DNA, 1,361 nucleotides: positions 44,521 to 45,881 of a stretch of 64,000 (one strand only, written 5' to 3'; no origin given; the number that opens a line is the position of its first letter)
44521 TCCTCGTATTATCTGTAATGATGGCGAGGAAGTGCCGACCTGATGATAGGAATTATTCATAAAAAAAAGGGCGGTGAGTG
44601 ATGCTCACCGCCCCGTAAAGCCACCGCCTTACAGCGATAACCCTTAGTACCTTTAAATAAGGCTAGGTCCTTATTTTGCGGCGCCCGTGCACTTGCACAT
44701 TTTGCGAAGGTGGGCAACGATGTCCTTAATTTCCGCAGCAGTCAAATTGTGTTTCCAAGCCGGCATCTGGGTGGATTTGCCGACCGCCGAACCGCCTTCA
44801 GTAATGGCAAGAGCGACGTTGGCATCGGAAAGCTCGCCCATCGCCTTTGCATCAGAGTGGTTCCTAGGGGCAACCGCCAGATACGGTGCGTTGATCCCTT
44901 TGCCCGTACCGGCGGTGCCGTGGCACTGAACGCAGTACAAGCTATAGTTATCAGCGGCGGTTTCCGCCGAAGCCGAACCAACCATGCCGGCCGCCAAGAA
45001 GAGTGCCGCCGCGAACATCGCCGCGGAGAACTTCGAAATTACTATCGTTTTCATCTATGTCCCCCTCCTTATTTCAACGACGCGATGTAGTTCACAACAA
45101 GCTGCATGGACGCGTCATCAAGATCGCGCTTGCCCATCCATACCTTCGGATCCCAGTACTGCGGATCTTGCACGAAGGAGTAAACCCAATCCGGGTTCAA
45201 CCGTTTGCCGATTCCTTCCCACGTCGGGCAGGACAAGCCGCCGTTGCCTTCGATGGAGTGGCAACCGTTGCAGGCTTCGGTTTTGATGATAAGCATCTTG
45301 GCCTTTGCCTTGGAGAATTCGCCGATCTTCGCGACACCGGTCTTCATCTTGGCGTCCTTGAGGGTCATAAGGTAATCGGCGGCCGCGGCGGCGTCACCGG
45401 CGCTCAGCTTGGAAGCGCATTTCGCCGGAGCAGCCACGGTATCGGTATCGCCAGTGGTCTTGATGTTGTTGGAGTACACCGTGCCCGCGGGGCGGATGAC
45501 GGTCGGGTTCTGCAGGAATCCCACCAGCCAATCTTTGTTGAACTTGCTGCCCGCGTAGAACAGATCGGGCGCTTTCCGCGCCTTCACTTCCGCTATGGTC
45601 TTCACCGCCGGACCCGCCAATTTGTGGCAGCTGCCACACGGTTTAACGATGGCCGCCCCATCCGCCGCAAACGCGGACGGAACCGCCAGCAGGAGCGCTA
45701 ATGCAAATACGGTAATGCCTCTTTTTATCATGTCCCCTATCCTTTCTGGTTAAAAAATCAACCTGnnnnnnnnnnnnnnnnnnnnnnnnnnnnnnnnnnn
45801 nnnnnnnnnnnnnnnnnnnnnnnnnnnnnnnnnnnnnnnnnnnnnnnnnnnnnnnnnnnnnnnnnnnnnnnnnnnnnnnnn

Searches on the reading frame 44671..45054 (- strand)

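Call 17: search_protein_families(library=pfam, proteins=[window:44671-45054:-], max_evalue=0.01)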
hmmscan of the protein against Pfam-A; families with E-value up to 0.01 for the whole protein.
window:44671-45054:- (127 aa): 2 families
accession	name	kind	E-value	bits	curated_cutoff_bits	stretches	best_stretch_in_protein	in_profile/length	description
PF13442.11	Cytochrome_CBB3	-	6.6e-09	36.4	27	1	29-116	2-68/68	Cytochrome C oxidase, cbb3-type, subunit III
PF00034.26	Cytochrom_C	-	9.6e-09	36.9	21.3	1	40-118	11-88/90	Cytochrome c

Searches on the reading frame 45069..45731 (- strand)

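Call 17: search_protein_families(library=pfam, proteins=[window:45069-45731:-], max_evalue=0.01)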
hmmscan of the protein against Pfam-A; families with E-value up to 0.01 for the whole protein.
window:45069-45731:- (220 aa): 3 families
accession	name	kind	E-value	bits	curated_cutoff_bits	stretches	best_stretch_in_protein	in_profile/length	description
PF00034.26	Cytochrom_C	-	2e-12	48.7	21.3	2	151-220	9-90/90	Cytochrome c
PF13442.11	Cytochrome_CBB3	-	4.9e-07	30.4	27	1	152-216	12-68/68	Cytochrome C oxidase, cbb3-type, subunit III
PF02433.20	FixO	-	0.0028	17.6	29.6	0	52-109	101-160/219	Cytochrome C oxidase, mono-heme subunit/FixO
